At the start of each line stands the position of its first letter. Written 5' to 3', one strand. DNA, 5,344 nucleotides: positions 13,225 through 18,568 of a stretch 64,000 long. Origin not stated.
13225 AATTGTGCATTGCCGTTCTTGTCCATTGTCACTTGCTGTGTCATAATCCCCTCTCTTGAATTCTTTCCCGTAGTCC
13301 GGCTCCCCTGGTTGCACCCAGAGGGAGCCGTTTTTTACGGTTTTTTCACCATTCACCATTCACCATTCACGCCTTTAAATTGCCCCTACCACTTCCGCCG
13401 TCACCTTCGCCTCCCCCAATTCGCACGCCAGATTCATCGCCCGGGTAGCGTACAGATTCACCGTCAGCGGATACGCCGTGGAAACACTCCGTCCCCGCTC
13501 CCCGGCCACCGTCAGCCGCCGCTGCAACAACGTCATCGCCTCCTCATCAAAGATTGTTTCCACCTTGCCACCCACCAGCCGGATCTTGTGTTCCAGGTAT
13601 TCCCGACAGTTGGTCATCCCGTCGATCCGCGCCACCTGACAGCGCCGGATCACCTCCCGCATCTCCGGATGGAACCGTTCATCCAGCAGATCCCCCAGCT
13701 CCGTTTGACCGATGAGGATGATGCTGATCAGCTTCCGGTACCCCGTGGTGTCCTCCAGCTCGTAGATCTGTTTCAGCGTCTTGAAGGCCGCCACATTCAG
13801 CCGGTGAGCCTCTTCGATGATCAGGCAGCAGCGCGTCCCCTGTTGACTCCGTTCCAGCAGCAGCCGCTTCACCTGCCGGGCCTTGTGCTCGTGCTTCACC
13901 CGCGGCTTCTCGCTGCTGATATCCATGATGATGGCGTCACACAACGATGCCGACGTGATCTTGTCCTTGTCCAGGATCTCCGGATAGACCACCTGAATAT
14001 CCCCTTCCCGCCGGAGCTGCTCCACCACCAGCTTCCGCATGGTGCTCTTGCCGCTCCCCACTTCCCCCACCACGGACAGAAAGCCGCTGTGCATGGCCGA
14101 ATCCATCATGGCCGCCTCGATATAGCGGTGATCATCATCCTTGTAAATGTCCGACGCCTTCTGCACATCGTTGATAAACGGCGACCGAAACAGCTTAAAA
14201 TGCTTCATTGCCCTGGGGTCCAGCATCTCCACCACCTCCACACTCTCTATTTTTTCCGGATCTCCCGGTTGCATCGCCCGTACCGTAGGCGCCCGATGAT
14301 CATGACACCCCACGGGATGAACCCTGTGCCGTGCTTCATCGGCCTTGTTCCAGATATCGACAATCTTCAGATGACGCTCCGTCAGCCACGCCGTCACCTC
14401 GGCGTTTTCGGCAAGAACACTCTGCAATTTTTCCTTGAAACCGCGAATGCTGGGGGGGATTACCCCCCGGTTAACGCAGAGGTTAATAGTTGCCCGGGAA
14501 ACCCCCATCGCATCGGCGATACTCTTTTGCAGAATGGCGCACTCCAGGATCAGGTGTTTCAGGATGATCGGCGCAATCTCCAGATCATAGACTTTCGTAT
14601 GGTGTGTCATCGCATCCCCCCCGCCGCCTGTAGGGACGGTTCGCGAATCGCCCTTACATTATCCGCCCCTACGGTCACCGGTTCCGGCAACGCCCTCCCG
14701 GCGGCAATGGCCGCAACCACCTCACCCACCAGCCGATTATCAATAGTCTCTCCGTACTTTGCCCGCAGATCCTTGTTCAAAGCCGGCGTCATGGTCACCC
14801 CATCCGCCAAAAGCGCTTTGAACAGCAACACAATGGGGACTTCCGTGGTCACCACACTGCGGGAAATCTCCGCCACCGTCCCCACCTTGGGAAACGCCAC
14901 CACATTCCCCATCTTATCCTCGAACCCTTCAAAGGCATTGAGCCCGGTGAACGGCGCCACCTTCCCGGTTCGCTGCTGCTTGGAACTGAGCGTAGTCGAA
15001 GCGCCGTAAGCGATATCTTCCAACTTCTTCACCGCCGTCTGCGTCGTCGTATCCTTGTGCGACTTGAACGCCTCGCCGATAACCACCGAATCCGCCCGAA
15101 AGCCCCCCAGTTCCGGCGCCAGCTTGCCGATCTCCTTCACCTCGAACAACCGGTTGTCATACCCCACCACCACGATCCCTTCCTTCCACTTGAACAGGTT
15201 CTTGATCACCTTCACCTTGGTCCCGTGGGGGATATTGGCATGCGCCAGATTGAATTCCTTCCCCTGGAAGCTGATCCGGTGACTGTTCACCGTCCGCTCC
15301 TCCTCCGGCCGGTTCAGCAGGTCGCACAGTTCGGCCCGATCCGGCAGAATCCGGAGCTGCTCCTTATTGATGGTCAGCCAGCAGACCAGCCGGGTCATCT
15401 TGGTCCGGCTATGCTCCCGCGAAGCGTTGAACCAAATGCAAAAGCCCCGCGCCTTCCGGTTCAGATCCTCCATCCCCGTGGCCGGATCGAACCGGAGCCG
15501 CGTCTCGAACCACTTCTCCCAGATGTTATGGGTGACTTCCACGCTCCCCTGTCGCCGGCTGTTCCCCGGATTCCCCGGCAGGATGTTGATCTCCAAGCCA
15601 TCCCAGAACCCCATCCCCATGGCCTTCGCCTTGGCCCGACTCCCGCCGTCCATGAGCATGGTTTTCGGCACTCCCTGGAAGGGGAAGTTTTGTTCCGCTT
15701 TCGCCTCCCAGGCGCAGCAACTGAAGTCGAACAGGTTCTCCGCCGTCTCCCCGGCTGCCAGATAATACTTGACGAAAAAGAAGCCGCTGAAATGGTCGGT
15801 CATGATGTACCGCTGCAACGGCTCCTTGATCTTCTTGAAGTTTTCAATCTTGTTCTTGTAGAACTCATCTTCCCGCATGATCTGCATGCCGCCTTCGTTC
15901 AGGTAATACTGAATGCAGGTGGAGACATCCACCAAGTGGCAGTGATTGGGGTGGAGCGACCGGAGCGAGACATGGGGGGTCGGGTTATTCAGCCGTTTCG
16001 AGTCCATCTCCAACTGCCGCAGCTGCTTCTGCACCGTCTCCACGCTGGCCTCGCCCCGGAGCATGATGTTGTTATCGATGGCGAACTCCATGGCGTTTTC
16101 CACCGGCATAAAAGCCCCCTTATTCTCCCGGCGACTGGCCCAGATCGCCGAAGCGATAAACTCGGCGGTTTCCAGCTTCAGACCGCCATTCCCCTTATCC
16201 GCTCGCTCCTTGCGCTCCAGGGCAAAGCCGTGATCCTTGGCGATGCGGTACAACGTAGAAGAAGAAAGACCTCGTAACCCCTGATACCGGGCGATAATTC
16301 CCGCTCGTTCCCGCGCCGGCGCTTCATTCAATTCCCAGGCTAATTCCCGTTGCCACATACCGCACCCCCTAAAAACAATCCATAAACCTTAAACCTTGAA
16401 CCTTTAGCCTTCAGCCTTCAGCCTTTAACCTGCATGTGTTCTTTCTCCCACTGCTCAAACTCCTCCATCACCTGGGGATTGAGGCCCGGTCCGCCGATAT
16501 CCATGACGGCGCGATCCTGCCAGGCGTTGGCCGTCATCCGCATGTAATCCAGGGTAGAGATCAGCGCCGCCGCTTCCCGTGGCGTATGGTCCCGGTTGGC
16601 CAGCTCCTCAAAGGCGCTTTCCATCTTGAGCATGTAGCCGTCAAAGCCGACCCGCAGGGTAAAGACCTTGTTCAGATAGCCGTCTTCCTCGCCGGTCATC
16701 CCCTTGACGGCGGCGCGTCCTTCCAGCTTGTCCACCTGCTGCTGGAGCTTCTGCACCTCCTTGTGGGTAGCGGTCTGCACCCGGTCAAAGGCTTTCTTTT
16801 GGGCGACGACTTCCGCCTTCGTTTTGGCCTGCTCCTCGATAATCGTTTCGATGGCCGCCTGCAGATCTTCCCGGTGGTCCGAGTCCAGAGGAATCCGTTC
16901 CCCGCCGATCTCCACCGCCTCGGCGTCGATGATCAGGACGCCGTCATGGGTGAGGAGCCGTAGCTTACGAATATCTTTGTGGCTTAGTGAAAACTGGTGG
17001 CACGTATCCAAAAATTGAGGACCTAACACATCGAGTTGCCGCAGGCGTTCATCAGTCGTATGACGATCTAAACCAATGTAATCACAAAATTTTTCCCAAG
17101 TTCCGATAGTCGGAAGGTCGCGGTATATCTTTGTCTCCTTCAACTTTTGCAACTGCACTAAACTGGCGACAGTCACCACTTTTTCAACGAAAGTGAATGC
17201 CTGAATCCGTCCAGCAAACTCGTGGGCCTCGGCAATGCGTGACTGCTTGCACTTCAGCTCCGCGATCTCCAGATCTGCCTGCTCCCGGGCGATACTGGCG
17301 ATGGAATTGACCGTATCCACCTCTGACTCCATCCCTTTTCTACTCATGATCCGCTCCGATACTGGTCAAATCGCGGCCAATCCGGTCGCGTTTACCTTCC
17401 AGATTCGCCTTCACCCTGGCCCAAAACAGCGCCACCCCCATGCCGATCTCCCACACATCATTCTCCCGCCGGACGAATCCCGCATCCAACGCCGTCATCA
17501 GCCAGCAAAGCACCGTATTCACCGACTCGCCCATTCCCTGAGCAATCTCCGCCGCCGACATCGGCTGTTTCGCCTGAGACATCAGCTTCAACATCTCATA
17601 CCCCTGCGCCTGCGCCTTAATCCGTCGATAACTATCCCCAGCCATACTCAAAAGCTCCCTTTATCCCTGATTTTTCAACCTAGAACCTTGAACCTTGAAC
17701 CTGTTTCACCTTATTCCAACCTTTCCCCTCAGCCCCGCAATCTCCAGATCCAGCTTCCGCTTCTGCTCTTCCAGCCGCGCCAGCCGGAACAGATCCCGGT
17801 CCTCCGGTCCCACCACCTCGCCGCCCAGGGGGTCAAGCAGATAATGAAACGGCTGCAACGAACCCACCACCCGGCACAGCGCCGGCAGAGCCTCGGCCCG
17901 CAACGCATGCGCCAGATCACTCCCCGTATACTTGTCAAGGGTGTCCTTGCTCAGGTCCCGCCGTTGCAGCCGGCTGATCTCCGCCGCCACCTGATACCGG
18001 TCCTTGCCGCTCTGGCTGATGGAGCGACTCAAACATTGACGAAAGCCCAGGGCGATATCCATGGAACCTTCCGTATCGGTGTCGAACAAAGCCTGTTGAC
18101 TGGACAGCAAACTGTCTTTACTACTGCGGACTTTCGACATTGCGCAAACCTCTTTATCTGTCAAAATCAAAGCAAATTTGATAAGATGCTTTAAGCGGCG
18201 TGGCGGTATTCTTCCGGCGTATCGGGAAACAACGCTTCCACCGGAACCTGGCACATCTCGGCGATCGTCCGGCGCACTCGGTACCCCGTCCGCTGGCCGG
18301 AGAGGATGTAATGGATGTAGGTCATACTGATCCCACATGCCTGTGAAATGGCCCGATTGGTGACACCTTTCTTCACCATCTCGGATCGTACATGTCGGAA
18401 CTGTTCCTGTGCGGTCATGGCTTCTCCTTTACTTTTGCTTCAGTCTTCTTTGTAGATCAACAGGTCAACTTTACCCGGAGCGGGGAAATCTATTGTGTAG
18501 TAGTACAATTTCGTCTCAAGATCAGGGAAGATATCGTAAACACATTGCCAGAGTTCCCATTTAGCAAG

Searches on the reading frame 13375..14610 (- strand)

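Call 97: search_protein_families(library=phrogs, proteins=[window:13375-14610:-], max_evalue=0.00001)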
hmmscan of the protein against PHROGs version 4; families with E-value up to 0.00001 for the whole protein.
window:13375-14610:- (411 aa): 2 families
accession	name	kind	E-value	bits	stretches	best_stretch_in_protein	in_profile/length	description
phrog_296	-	integration and excision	4.3e-47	162.1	1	17-410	232-517/626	DNA transposition protein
phrog_2630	-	unknown function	2.6e-16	60.9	1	167-331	23-185/326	-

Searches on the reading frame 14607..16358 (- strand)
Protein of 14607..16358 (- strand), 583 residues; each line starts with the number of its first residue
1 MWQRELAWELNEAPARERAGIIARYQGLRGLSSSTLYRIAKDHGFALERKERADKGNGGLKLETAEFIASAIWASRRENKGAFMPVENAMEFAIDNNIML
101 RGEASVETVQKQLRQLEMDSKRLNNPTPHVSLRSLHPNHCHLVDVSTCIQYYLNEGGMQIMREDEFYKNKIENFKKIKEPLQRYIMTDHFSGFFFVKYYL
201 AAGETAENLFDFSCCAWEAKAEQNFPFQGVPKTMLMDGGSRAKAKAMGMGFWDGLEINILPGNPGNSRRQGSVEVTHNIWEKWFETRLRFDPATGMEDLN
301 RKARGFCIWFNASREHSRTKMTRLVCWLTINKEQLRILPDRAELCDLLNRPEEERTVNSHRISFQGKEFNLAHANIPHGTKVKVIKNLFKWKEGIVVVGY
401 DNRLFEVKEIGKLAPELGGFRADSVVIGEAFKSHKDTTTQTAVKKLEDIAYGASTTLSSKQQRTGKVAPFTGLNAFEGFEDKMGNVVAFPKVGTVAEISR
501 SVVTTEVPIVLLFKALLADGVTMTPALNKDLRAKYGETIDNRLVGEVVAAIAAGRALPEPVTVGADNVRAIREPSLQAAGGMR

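Call 90: find_related_loci(query=window:14610-16358:-, collection=viral_contigs, flank=7000)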
Query window:14610-16358:- (583 aa) in viral_contigs; peptide patterns used: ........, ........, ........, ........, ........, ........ (x = any residue, [..] = any of these).
24 stretches matched a pattern; 22 encode a relative of the query (tblastn E <= 1e-3); 22 distinct loci.
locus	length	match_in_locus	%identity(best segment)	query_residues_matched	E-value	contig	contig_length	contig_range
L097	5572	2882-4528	63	1-556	0e+0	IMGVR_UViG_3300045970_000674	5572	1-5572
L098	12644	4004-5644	61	1-554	0e+0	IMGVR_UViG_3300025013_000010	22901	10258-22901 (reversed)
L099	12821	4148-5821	60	1-554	0e+0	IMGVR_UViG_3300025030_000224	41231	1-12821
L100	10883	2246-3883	59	1-553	0e+0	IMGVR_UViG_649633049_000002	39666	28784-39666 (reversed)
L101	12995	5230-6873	58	1-554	0e+0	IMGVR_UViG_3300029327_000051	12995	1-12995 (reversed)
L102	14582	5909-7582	57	1-564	0e+0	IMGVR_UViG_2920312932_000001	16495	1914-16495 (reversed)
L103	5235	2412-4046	56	1-551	0e+0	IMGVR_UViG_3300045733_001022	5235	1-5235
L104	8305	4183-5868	55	1-583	0e+0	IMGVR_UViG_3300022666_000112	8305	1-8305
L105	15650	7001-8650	56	1-556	0e+0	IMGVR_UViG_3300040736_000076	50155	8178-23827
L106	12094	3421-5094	56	1-564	0e+0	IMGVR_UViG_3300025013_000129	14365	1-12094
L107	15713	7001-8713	55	1-583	0e+0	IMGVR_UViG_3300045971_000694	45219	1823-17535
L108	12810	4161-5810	56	1-556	0e+0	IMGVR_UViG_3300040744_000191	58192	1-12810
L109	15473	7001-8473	34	4-481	2e-70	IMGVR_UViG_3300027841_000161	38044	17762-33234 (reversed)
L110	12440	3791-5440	33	2-539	1e-70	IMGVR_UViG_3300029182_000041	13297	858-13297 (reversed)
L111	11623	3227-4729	34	2-494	1e-68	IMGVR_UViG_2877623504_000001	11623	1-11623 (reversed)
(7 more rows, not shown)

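Call 93: search_protein_families(library=padloc, proteins=[L098:323-673:-, L098:670-1221:-, L099:522-1016:-, L101:2351-2896:-, L104:289-732:-, L105:3522-4163:-], max_evalue=0.01)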
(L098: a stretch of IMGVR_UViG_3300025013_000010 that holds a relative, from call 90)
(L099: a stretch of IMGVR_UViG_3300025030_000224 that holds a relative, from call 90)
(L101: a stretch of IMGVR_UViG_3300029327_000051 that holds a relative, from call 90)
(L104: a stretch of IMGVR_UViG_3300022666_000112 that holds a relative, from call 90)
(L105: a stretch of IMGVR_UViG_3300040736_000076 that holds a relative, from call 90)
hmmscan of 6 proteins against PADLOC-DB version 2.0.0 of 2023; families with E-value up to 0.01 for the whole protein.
L098:323-673:- (116 aa): 0 families

L098:670-1221:- (183 aa): 0 families

L099:522-1016:- (164 aa): 0 families

L101:2351-2896:- (181 aa): 0 families

L104:289-732:- (147 aa): 0 families

L105:3522-4163:- (213 aa): 0 families

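Call 94: search_protein_families(library=pfam, proteins=[L098:323-673:-, L098:670-1221:-, L099:522-1016:-, L101:2351-2896:-, L104:289-732:-, L105:3522-4163:-], max_evalue=0.01)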
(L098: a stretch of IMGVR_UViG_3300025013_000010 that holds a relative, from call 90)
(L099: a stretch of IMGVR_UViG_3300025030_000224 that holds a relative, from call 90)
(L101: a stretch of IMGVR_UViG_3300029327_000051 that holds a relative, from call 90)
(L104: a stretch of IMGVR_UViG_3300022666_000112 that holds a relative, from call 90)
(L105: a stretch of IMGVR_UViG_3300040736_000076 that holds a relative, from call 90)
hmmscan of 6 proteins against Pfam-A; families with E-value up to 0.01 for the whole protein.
L098:323-673:- (116 aa): 0 families

L098:670-1221:- (183 aa): 0 families

L099:522-1016:- (164 aa): 0 families

L101:2351-2896:- (181 aa): 0 families

L104:289-732:- (147 aa): 0 families

L105:3522-4163:- (213 aa): 0 families

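Call 97: search_protein_families(library=phrogs, proteins=[window:14607-16358:-], max_evalue=0.00001)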
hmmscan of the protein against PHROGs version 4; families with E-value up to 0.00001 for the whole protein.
window:14607-16358:- (583 aa): 2 families
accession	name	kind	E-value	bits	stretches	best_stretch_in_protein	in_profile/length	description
phrog_310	-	integration and excision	2.2e-57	196.3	1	13-504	141-618/696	transposase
phrog_2610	-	unknown function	1e-24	88.2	1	49-424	67-440/565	-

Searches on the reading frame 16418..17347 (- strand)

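Call 3: search_protein_families(library=pfam, proteins=[window:16418-17347:-], max_evalue=0.1)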
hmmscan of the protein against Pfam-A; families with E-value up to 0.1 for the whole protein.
window:16418-17347:- (309 aa): 2 families
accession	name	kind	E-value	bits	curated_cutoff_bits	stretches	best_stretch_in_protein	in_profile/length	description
PF10083.14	DUF2321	-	0.032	14.3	24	1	146-201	89-144/157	Uncharacterized protein conserved in bacteria (DUF2321)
PF20667.3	Sec10_N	-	0.074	13.6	27.4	0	193-256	10-72/118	Exocyst complex component Sec10, N-terminal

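Call 97: search_protein_families(library=phrogs, proteins=[window:16418-17347:-], max_evalue=0.00001)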
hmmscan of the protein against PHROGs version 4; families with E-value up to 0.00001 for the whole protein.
window:16418-17347:- (309 aa): 1 family
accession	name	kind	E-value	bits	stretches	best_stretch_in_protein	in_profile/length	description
phrog_4623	-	unknown function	9.7e-27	95.4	1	6-210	6-213/329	-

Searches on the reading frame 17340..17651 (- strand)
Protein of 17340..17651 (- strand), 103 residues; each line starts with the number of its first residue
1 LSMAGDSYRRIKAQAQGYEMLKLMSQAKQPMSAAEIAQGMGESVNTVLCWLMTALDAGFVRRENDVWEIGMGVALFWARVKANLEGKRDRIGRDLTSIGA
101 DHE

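Call 3: search_protein_families(library=pfam, proteins=[window:17340-17651:-], max_evalue=0.1)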
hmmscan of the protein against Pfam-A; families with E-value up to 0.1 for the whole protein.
window:17340-17651:- (103 aa): 5 families
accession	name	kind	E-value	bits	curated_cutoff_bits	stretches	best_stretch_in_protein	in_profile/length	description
PF12840.13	HTH_20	-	0.003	17.9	27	1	23-47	12-35/51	Helix-turn-helix domain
PF16007.11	DUF4777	-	0.014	16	34.4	0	21-64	10-61/66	Domain of unknown function (DUF4777)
PF09339.16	HTH_IclR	-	0.015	15.5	22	1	19-62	7-50/52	IclR helix-turn-helix domain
PF08100.18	Dimerisation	-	0.045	14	25.6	1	22-63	32-73/93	O-methyltransferase dimerisation domain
PF16365.12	EutK_C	-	0.064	13.7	27.5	0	19-62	3-46/52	Ethanolamine utilization protein EutK C-terminus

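Call 97: search_protein_families(library=phrogs, proteins=[window:17340-17651:-], max_evalue=0.00001)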
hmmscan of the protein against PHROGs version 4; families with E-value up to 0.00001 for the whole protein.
window:17340-17651:- (103 aa): 0 families

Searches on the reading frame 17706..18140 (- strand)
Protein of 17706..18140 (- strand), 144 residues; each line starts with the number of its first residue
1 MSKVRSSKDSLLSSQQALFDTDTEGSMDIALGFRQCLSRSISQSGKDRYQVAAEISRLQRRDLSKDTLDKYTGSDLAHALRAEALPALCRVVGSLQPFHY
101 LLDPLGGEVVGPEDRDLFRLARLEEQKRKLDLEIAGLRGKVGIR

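Call 97: search_protein_families(library=phrogs, proteins=[window:17706-18140:-], max_evalue=0.00001)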
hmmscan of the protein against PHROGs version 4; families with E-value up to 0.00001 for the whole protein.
window:17706-18140:- (144 aa): 1 family
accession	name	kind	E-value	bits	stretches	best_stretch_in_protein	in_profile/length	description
phrog_2345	-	transcription regulation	4.4e-26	92.3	1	8-140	8-141/146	transcriptional regulator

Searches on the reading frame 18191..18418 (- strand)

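Call 3: search_protein_families(library=pfam, proteins=[window:18191-18418:-], max_evalue=0.1)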
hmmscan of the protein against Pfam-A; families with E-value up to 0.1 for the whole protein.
window:18191-18418:- (75 aa): 5 families
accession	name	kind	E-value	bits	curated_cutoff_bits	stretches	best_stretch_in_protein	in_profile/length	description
PF13560.12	HTH_31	-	0.00014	22.5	27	1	11-61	7-59/64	Helix-turn-helix domain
PF13693.12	HTH_35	-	0.00059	20.2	25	1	11-66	8-61/75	Winged helix-turn-helix DNA-binding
PF01381.28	HTH_3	-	0.0059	17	23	1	11-59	2-51/55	Helix-turn-helix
PF13384.12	HTH_23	-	0.031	14.6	24.6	0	14-40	13-39/50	Homeodomain-like domain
PF12844.13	HTH_19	-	0.095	13.1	30.2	0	16-54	10-49/64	Helix-turn-helix domain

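Call 97: search_protein_families(library=phrogs, proteins=[window:18191-18418:-], max_evalue=0.00001)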
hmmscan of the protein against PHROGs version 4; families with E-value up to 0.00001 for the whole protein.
window:18191-18418:- (75 aa): 2 families
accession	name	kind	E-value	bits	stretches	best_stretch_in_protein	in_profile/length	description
phrog_1468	-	transcription regulation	1.8e-07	31.6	1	9-55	11-57/67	transcriptional repressor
phrog_4583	-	transcription regulation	3.8e-06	27.8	1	8-70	13-76/81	transcriptional repressor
